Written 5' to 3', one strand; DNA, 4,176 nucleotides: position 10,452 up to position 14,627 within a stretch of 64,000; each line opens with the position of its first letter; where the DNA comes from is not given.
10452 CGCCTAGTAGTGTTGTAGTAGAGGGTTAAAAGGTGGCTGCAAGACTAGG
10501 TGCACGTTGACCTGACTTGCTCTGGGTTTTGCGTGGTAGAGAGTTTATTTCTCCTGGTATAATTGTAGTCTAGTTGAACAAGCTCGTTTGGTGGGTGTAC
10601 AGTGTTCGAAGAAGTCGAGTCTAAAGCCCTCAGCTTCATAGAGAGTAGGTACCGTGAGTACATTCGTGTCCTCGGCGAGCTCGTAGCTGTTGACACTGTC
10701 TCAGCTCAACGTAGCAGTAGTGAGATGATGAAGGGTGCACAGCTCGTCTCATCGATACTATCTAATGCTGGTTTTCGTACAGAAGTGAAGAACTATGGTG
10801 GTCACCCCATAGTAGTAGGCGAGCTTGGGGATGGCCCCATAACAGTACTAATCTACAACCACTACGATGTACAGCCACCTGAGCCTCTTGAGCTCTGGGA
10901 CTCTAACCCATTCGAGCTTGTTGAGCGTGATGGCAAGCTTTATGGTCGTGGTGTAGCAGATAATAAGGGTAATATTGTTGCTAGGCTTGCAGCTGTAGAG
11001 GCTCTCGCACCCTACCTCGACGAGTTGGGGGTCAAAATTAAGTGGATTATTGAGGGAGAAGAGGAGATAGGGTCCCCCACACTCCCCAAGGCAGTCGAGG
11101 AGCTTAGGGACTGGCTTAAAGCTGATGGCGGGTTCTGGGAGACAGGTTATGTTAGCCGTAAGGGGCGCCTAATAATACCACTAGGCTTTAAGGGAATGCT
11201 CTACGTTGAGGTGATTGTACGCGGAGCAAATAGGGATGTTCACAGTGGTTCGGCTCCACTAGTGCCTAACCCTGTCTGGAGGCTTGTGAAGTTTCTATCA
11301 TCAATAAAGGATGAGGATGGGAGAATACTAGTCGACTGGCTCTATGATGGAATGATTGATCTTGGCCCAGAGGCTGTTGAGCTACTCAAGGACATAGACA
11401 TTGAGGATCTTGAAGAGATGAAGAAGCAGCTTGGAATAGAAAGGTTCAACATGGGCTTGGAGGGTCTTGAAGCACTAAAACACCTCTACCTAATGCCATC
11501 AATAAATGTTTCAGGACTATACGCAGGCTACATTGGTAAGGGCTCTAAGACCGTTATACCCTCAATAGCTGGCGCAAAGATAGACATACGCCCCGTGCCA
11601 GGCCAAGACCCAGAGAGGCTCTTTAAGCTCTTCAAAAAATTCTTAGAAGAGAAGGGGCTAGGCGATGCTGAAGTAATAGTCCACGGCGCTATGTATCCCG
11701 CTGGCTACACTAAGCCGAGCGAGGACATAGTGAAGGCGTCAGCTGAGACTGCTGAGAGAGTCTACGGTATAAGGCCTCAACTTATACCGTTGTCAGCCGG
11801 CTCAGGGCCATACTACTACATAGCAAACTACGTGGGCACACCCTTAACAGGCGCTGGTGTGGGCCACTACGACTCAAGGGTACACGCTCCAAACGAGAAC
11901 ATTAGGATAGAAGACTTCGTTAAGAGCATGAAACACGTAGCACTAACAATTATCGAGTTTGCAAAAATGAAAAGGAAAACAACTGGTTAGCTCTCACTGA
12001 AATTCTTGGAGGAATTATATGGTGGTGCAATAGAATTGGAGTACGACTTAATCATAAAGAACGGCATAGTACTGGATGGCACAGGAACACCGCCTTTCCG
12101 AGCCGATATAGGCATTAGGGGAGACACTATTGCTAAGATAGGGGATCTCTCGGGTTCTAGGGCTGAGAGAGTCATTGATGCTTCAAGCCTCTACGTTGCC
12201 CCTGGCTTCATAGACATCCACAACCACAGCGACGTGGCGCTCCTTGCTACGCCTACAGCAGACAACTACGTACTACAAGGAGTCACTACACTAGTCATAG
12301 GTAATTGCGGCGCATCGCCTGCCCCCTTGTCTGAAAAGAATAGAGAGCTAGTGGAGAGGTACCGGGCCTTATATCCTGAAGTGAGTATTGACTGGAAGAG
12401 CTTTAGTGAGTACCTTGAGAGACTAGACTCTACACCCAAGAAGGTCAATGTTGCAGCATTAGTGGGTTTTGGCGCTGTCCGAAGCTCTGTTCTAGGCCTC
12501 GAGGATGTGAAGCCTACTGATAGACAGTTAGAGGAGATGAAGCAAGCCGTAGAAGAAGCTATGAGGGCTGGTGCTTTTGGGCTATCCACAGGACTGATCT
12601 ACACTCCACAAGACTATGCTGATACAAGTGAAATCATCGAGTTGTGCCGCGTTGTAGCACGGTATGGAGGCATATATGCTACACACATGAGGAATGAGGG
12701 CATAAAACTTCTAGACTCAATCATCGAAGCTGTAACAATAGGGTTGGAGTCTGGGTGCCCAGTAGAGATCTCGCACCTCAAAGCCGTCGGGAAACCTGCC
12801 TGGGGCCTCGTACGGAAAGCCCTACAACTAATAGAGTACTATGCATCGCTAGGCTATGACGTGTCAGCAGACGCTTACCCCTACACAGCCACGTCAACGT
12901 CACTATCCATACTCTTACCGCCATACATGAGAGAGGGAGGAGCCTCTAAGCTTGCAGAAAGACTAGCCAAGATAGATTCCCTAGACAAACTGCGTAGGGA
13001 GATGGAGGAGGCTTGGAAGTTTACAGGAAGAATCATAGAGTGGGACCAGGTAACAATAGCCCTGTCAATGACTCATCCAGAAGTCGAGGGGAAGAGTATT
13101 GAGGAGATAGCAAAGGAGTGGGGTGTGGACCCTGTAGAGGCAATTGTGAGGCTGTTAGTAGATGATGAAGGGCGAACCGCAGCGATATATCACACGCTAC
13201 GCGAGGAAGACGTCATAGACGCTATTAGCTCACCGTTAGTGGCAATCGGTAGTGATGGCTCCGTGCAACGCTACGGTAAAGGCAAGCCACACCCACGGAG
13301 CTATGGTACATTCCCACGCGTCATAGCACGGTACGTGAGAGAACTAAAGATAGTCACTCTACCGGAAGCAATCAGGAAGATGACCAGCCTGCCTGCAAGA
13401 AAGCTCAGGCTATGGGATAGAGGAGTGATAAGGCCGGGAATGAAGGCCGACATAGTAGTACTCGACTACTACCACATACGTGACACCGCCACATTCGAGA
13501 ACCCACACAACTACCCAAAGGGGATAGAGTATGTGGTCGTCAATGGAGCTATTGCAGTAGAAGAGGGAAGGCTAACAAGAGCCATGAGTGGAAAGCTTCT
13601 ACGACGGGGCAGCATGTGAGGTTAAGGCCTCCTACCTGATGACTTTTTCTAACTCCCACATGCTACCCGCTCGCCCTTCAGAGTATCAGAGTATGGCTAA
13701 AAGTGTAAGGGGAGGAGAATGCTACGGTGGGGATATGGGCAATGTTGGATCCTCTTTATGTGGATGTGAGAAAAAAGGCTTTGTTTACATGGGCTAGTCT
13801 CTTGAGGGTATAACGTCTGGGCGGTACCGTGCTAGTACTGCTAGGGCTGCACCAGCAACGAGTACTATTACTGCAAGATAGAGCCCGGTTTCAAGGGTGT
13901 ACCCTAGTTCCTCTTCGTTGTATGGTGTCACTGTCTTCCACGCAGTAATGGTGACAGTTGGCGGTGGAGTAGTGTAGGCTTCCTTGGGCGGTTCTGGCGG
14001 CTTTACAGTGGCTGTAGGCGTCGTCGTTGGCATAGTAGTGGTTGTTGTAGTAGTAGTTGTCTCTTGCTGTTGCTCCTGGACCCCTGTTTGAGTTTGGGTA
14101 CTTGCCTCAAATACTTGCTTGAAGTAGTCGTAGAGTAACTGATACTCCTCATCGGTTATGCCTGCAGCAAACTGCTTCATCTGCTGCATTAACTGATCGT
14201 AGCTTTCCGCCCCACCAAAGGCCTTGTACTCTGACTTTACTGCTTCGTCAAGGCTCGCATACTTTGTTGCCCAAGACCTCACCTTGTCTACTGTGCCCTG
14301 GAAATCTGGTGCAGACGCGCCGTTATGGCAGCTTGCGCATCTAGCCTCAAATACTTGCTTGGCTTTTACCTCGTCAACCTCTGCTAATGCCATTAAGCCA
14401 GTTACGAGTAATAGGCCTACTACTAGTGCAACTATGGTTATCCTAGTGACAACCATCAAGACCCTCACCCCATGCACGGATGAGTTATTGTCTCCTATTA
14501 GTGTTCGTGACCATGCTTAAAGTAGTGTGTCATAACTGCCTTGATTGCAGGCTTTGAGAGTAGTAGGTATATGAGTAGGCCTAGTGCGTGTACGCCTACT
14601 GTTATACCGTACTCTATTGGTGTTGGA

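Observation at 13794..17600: Four-gene quinone-interacting respiratory module built on c-type cytochromes rather than a molybdopterin subunit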

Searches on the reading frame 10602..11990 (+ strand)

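Call 36: search_protein_families(library=ncbifam, proteins=[window:10602-11990:+], max_evalue=0.00001)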
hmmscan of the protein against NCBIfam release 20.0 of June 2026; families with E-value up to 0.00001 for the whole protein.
window:10602-11990:+ (462 aa): 39 families (the best 25 are shown)
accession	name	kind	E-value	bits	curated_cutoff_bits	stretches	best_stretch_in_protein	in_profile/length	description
NF005034.0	PRK06446.1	subfamily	2.1e-118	395.9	369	1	19-448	3-428/436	hypothetical protein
NF006053.0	PRK08201.1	equivalog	2.1e-84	284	441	1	12-451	8-451/458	dipeptidase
NF006579.0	PRK09104.1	subfamily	2.4e-71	241.1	327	1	10-448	10-457/465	hypothetical protein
NF005914.0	PRK07907.1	subfamily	1.6e-59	202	300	1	7-451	7-451/456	hypothetical protein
NF005478.0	PRK07079.1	subfamily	3.4e-47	161.4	330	1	19-454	18-455/469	hypothetical protein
NF006399.0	PRK08651.1-2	equivalog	1.2e-37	129.9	381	2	21-236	7-214/405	succinyl-diaminopimelate desuccinylase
TIGR01910.1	DapE-ArgE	subfamily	3.7e-28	98.8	217.6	1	21-237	1-214/373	ArgE/DapE family deacylase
NF006326.0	PRK08554.1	equivalog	1.2e-23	83.7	354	1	17-170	8-159/446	peptidase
NF009557.0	PRK13009.1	equivalog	2e-22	79.9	284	1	45-237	25-217/377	succinyl-diaminopimelate desuccinylase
NF006400.0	PRK08651.1-3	equivalog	2e-22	79.5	374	2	70-208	74-206/410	succinyl-diaminopimelate desuccinylase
NF010589.0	PRK13983.1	equivalog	4.4e-22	78.6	333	1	9-159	5-165/409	M20 family metallo-hydrolase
TIGR01892.1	AcOrn-deacetyl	equivalog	3.8e-21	75.5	297.7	1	23-238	2-206/365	acetylornithine deacetylase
TIGR01246.1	dapE_proteo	equivalog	1.2e-20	73.9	361.8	1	33-158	9-134/370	succinyl-diaminopimelate desuccinylase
NF005710.0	PRK07522.1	subfamily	1.9e-19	70.1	412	1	19-239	9-220/391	acetylornithine deacetylase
NF006365.0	PRK08588.1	subfamily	2.1e-18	66.8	289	1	18-453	7-380/383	succinyl-diaminopimelate desuccinylase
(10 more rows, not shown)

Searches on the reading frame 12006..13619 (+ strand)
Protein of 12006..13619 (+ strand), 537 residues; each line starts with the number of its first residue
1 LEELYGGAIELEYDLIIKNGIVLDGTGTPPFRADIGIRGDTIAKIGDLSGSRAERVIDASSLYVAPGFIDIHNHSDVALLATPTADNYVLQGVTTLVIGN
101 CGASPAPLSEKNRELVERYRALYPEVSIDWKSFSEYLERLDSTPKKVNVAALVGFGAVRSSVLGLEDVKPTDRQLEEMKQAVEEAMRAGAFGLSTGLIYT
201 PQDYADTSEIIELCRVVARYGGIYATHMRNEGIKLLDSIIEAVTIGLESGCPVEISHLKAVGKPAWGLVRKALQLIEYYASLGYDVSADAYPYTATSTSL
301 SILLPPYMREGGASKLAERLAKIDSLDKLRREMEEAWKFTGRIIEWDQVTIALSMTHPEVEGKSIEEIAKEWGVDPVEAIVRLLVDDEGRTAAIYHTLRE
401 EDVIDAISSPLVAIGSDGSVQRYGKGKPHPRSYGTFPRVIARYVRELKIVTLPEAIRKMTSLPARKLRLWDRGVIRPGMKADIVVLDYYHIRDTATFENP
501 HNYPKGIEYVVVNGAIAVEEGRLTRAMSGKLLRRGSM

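Call 3: search_protein_families(library=pfam, proteins=[window:12006-13619:+], max_evalue=0.1)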
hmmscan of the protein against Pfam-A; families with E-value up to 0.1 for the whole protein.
window:12006-13619:+ (537 aa): 3 families
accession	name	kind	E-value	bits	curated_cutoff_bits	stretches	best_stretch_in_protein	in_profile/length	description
PF07969.17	Amidohydro_3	-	4e-32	112.8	29.7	1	55-517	1-471/472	Amidohydrolase family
PF01979.26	Amidohydro_1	-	6e-10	39.3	25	2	412-514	245-342/345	Amidohydrolase family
PF00449.26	Urease_alpha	-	0.0028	18.4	23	1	13-47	66-98/121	Urease alpha-subunit, N-terminal domain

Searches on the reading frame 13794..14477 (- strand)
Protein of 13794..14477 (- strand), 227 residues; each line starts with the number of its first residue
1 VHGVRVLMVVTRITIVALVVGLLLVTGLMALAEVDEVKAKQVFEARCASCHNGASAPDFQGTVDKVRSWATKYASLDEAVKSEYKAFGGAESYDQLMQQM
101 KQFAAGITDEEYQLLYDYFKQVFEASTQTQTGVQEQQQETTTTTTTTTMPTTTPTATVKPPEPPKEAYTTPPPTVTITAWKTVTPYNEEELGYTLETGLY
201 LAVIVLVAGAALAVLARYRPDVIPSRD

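Call 3: search_protein_families(library=pfam, proteins=[window:13794-14477:-], max_evalue=0.1)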
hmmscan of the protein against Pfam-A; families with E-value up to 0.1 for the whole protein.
window:13794-14477:- (227 aa): 5 families
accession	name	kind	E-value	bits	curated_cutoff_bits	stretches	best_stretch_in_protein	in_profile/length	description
PF13442.11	Cytochrome_CBB3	-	1.4e-05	25.7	27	1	39-118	6-67/68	Cytochrome C oxidase, cbb3-type, subunit III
PF00034.26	Cytochrom_C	-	3.5e-05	25.5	21.3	1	38-121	3-88/90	Cytochrome c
PF14495.11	Cytochrom_C550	-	0.032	14.4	27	1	29-54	19-44/136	Cytochrome c-550 domain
PF01456.22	Mucin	-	0.059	13.8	34.7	0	129-178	38-107/143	Mucin-like glycoprotein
PF00244.26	14-3-3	-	0.061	13.3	33.2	1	89-144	7-65/223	14-3-3 protein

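Call 4: search_protein_families(library=ncbifam, proteins=[window:13794-14477:-], max_evalue=0.1)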
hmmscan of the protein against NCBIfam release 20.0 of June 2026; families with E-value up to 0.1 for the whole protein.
window:13794-14477:- (227 aa): 5 families
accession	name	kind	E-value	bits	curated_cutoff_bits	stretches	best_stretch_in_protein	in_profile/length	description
NF045930.1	Cytc6PetJCyano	equivalog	3.3e-05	23.8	135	1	14-54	7-46/110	cytochrome c6 PetJ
NF040606.1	CytoC_perox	subfamily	0.0073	15.5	150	1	37-145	296-412/524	di-heme-cytochrome C peroxidase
NF052339.1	hydrazine_alpha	equivalog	0.015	13.2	800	1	41-89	676-729/804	hydrazine synthase subunit alpha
TIGR03045.1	PS_II_C550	equivalog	0.043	13.5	177.75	1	31-54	46-69/159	photosystem II cytochrome c-550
TIGR00782.1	ccoP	equivalog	0.045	13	179.95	1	35-129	106-199/285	cytochrome-c oxidase, cbb3-type subunit III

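Call 28: search_solved_structures(query=window:13794-14477:-, max_evalue=1)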
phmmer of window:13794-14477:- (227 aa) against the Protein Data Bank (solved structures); distinct sequences matched with E-value up to 1: 22.
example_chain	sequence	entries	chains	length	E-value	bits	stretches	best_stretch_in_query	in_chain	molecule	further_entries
9l08_A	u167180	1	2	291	9.7e-09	38.6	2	34-128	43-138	Covalently Connected Cytochrome c555 trimer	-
8qk0_A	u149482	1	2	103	0.041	16.9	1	18-72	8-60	Lipoprotein cytochrome c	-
4rlr_A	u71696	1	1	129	0.059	16.4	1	39-73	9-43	Cytochrome c, 1 heme-binding site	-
8yts_A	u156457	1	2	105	0.19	14.8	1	16-54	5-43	Cytochrome C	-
1gks_A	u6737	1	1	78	0.22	14.5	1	46-95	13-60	CYTOCHROME C551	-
4eif_A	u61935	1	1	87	0.25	14.4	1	38-95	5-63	Cytochrome c6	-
6qz9_0A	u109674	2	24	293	0.33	14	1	101-193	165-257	Proximal tail tube connector protein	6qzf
4eie_A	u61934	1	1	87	0.5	13.4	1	38-93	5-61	Cytochrome c6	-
6btm_A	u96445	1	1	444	0.54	13.3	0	32-74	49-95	Alternative Complex III subunit A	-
1c6o_A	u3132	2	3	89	0.59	13.2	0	37-55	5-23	CYTOCHROME C6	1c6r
4h0k_A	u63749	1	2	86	0.7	12.9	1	35-66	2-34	Cytochrome c6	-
8ovc_O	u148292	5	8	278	0.7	12.9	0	39-61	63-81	Cytochrome bc1 complex cytochrome c subunit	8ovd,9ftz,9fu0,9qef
6adq_C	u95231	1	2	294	0.8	12.7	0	39-61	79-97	Cytochrome bc1 complex cytochrome c subunit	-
4gyd_A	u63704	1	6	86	0.83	12.7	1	35-65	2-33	Cytochrome c6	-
7rh5_O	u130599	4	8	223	0.86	12.6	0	39-61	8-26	Cytochrome bc1 complex cytochrome c subunit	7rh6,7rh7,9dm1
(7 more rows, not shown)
